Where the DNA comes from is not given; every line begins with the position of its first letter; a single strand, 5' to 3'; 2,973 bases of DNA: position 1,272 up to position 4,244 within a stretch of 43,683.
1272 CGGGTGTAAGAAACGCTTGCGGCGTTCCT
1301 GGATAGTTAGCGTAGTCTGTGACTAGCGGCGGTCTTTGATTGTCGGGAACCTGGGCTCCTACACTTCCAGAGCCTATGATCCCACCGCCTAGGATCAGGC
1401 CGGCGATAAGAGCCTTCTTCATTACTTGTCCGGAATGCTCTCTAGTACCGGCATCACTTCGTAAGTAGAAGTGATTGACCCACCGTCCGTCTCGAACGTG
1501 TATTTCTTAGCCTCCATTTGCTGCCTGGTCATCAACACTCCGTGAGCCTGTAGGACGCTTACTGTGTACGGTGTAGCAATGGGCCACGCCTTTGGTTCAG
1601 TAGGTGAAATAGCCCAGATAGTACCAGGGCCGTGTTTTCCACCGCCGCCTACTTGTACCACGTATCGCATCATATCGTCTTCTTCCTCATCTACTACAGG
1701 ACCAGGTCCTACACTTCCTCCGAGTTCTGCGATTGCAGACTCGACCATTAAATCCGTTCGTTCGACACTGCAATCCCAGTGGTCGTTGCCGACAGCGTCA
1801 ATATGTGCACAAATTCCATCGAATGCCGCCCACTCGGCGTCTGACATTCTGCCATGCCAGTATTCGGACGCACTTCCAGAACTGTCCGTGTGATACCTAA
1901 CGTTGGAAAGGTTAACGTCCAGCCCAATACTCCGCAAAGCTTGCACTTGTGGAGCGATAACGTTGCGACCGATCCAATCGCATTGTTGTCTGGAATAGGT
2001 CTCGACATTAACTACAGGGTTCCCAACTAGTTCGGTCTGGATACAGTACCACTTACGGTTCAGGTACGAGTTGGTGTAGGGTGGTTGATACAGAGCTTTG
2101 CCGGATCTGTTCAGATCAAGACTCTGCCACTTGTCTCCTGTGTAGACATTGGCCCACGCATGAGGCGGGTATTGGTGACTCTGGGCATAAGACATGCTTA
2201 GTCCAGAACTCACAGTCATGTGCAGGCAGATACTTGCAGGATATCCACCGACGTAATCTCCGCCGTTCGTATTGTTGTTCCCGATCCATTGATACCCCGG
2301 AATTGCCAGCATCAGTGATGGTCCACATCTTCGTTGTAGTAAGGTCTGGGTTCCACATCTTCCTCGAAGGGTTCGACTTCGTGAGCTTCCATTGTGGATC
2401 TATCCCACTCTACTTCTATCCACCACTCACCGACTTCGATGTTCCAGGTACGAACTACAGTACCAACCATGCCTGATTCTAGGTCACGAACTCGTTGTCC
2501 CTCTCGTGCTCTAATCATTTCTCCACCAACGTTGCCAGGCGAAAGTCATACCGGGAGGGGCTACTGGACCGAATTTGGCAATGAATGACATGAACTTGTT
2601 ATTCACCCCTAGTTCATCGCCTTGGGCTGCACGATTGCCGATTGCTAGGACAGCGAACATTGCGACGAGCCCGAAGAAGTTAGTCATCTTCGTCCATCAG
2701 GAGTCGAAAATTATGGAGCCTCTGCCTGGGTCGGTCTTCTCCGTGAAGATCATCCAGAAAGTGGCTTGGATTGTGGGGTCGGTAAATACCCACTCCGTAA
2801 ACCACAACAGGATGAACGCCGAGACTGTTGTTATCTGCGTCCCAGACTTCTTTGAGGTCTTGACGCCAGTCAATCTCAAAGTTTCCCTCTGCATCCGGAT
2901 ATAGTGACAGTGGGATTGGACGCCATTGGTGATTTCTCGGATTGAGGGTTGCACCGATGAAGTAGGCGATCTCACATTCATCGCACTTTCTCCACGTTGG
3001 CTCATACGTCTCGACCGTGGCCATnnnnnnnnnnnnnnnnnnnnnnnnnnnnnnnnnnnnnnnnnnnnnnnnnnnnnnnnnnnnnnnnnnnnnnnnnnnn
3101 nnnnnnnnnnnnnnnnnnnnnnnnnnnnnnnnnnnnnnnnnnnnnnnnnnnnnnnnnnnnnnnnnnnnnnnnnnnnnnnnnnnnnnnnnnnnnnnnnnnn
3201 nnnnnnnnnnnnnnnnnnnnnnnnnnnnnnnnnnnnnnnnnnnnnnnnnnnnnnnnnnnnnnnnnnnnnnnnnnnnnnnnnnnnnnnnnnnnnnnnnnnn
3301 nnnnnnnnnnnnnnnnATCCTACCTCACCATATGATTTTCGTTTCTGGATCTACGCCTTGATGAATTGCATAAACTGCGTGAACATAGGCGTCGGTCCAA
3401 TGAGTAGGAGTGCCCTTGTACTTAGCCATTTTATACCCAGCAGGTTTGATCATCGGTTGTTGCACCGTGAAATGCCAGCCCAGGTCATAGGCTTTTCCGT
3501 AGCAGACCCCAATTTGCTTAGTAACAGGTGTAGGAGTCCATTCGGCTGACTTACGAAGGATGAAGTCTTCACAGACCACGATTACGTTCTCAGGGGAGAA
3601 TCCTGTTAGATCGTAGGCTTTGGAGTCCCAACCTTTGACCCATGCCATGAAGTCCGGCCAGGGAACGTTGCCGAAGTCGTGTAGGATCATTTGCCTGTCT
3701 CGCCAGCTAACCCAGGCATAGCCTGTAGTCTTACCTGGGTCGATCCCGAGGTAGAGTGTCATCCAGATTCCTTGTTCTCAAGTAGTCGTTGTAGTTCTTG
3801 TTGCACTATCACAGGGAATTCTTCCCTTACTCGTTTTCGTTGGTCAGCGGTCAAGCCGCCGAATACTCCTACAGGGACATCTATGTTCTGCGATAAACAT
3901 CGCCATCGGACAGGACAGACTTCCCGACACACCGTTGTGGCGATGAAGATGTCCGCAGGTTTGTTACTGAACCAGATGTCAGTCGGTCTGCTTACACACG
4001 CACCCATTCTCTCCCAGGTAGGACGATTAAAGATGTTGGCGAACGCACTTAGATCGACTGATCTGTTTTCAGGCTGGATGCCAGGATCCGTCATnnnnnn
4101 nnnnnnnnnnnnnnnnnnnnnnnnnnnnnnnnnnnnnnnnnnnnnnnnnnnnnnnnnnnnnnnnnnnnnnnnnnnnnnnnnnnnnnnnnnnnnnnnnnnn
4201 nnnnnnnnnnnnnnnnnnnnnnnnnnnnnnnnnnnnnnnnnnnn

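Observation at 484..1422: Phage-encoded sortase substrate: a Thr/Pro-rich wall-anchored protein with an LAETG signal directly downstream of the endolysin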

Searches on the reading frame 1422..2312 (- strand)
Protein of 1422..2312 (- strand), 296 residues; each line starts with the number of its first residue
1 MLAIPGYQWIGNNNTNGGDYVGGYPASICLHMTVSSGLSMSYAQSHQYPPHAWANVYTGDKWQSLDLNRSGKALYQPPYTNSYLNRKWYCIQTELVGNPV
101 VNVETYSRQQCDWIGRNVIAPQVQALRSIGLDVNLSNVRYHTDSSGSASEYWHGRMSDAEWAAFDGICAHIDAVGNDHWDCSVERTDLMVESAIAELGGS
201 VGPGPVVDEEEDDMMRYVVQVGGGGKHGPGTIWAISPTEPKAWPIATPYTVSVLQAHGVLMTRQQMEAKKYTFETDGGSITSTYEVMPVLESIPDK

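Call 4: search_protein_families(library=pfam, proteins=[window:1422-2312:-], max_evalue=1)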
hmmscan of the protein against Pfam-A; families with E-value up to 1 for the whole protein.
window:1422-2312:- (296 aa): 0 families

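Call 5: search_protein_families(library=ncbifam, proteins=[window:1422-2312:-], max_evalue=1)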
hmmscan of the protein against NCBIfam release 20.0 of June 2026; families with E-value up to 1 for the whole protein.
window:1422-2312:- (296 aa): 0 families

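Call 6: search_protein_families(library=phrogs, proteins=[window:1422-2312:-], max_evalue=0.01)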
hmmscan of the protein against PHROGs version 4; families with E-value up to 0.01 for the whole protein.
window:1422-2312:- (296 aa): 0 families

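Call 9: search_dna_similar(query=window:1422-2312:-, collection=phages, mode=protein, max_evalue=0.01)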
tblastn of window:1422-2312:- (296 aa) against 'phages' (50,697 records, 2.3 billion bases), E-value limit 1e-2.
No match.

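Call 29: search_solved_structures(query=window:1422-2312:-, max_evalue=10, show_alignments=2)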
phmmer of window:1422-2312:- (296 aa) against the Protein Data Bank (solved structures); distinct sequences matched with E-value up to 10: 0.

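Call 31: find_homologous_proteins(query=window:1422-2312:-, max_evalue=0.001)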
Query window:1422-2312:- (296 aa): 54 proteins with E <= 0.001 among 715 candidates.
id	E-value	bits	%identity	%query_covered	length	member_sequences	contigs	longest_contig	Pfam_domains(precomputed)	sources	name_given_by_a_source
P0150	1.8e-204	696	100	100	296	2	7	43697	-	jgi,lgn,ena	jgi:hypothetical protein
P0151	5.7e-135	468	77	89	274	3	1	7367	-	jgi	jgi:hypothetical protein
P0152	1.0e-130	454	77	91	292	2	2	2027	-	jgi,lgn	jgi:hypothetical protein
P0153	2.2e-104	367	56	99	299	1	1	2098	-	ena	-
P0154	1.4e-101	358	66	81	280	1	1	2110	-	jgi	jgi:hypothetical protein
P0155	3.0e-89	317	56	92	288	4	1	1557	-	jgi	jgi:hypothetical protein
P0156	3.6e-88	314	58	89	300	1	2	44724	-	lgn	-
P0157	5.8e-87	310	50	99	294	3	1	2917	-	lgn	-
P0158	1.1e-85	306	63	74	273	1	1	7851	-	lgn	-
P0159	3.6e-85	304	49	99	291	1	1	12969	-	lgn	-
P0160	2.3e-84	301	49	99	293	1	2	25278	-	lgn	-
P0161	1.1e-79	286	48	99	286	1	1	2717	-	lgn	-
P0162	2.2e-79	285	51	100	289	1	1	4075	-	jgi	-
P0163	4.1e-78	281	65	67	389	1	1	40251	PF01471.24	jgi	jgi:peptidoglycan hydrolase-like protein with peptidoglycan-binding domain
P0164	5.9e-77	277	54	86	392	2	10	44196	-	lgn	-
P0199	3.6e-27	113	44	48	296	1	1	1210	PF01510.31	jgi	jgi:hypothetical protein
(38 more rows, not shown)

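Call 53: search_solved_structures(query=A2, max_evalue=1, show_alignments=1)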
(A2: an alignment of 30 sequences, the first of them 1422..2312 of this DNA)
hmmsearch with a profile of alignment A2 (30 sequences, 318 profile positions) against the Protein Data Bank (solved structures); distinct sequences matched with E-value up to 1: 1.
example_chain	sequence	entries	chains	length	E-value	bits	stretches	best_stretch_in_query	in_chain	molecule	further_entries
10lj_B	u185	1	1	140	0.32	13.5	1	50-88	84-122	Terminator protein gp14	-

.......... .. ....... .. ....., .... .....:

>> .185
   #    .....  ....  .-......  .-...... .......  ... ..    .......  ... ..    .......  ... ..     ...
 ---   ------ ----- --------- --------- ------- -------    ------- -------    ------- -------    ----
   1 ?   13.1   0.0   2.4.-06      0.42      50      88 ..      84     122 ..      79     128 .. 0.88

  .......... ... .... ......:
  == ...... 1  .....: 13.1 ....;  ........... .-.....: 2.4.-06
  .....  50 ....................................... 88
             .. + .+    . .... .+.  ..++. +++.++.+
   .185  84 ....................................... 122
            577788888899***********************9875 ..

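Call 54: search_protein_families(library=pfam, alignment_id=A2, max_evalue=0.01)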
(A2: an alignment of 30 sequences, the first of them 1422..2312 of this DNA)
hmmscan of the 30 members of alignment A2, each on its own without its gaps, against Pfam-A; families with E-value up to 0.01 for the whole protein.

A. member 1, window:1422-2312:- (296 aa): 0 families

B. families by the number of members that match (of 30 scanned): 5 families
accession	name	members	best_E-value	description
PF01471.23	PG_binding_1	4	2.7e-22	Putative peptidoglycan binding domain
PF09374.15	PG_binding_3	3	1.8e-07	Predicted Peptidoglycan domain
PF01510.30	Amidase_2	1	3e-16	N-acetylmuramoyl-L-alanine amidase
PF02680.19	DUF211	1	0.0051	Uncharacterized ArCR, COG1888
PF02796.21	HTH_7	1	0.0062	Helix-turn-helix domain of resolvase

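Call 99: find_encoding_contigs(protein=P0156, flank=10000, max_places=2)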
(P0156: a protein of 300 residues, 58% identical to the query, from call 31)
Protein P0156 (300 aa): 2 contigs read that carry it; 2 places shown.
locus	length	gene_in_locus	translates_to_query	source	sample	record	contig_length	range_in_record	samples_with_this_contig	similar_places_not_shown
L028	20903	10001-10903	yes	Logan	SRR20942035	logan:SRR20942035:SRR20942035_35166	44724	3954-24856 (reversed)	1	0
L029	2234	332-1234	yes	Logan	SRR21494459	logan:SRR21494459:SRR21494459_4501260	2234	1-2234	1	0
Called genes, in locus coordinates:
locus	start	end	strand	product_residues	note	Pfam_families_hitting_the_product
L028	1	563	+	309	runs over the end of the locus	-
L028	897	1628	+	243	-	-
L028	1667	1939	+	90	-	-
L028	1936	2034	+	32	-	-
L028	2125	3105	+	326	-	PF12705:PDDEXK_1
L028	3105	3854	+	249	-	PF13479:AAA_24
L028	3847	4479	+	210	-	-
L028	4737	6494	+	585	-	PF13401:AAA_22 (faint), PF13481:AAA_25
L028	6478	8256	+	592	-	PF01612:DNA_pol_A_exo1 (weak), PF00476:DNA_pol_A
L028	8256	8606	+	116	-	-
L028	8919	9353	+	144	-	-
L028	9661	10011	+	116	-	-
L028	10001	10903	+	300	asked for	-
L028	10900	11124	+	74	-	-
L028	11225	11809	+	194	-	PF16473:Rv2179c-like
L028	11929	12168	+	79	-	-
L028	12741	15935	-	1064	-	-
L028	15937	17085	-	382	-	-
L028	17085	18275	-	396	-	-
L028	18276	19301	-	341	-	-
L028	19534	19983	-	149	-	-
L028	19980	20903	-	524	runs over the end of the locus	-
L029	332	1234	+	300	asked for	-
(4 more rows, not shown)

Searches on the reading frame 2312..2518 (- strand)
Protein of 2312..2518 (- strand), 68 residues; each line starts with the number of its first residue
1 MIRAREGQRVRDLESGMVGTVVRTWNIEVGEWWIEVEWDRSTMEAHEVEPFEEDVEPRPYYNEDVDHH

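Call 4: search_protein_families(library=pfam, proteins=[window:2312-2518:-], max_evalue=1)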
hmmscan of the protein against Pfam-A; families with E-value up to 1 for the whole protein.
window:2312-2518:- (68 aa): 1 family
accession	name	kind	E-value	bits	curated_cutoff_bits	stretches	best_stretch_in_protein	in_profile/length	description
PF19459.4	DUF5996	-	0.072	12.6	25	1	7-66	79-139/296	Family of unknown function (DUF5996)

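Call 6: search_protein_families(library=phrogs, proteins=[window:2312-2518:-], max_evalue=0.01)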
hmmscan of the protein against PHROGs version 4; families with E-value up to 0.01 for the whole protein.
window:2312-2518:- (68 aa): 1 family
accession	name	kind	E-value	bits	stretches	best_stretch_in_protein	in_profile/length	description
phrog_18965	-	unknown function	0.00087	20.6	1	16-53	43-78/87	-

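Call 90: search_protein_families(library=padloc, proteins=[window:2312-2518:-], max_evalue=0.01)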
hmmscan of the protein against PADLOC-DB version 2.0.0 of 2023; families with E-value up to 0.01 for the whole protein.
window:2312-2518:- (68 aa): 0 families

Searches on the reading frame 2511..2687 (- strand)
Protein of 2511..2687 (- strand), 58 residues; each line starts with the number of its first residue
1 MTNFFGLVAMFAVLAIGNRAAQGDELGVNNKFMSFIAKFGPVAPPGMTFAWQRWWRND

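Call 4: search_protein_families(library=pfam, proteins=[window:2511-2687:-], max_evalue=1)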
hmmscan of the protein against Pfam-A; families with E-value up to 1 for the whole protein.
window:2511-2687:- (58 aa): 0 families

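Call 6: search_protein_families(library=phrogs, proteins=[window:2511-2687:-], max_evalue=0.01)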
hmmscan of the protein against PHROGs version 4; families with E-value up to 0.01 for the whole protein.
window:2511-2687:- (58 aa): 0 families

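Call 90: search_protein_families(library=padloc, proteins=[window:2511-2687:-], max_evalue=0.01)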
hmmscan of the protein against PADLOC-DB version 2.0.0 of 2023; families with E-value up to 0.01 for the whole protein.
window:2511-2687:- (58 aa): 0 families

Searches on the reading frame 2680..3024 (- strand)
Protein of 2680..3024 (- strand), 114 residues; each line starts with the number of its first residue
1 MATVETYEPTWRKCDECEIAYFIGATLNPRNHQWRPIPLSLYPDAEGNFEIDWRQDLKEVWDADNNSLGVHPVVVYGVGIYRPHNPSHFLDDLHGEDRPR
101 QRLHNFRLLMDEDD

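Call 4: search_protein_families(library=pfam, proteins=[window:2680-3024:-], max_evalue=1)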
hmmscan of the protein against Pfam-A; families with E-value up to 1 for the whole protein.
window:2680-3024:- (114 aa): 0 families

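Call 6: search_protein_families(library=phrogs, proteins=[window:2680-3024:-], max_evalue=0.01)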
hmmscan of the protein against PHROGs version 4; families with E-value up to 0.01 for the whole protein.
window:2680-3024:- (114 aa): 0 families

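Call 90: search_protein_families(library=padloc, proteins=[window:2680-3024:-], max_evalue=0.01)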
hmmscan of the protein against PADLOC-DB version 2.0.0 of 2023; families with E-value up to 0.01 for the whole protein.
window:2680-3024:- (114 aa): 1 family
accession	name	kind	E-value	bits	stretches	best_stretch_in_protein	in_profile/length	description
PDLC01588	Cas10_Id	-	0.0041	13.4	1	8-95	494-579/859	CAS-I-D; effector_LS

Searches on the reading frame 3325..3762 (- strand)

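Call 6: search_protein_families(library=phrogs, proteins=[window:3325-3762:-], max_evalue=0.01)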
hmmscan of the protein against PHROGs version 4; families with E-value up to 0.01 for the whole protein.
window:3325-3762:- (145 aa): 3 families
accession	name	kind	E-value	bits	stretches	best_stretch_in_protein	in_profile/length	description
phrog_1981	-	unknown function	9.6e-07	29.7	1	5-74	30-112/217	-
phrog_1770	-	DNA, RNA and nucleotide metabolism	0.0062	17.5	1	1-72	3-64/158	Holliday junction resolvase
phrog_159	-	DNA, RNA and nucleotide metabolism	0.0088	16.1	0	1-99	87-188/330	RuvC-like Holliday junction resolvase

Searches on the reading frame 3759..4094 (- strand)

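Call 6: search_protein_families(library=phrogs, proteins=[window:3759-4094:-], max_evalue=0.01)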
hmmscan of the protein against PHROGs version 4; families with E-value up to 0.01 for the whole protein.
window:3759-4094:- (111 aa): 7 families
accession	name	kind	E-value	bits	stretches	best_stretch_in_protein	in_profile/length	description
phrog_472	-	transcription regulation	5.3e-11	43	1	23-101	36-119/523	WhiB transcriptional factor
phrog_1333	-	unknown function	5.1e-09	37.5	1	23-91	16-87/166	-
phrog_14459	-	transcription regulation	4.9e-08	34.4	1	26-91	15-83/137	transcriptional regulator WhiB-like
phrog_12112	-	transcription regulation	5e-08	34.3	1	26-92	6-69/130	transcriptional regulator WhiB-like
phrog_10071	-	transcription regulation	9.9e-08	32.8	1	24-103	10-95/196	transcriptional regulator WhiB-like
phrog_9926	-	transcription regulation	5.5e-05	24.5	1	37-89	34-92/107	transcriptional regulator WhiB-like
phrog_8273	-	unknown function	0.00032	21.7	1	23-89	106-173/216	-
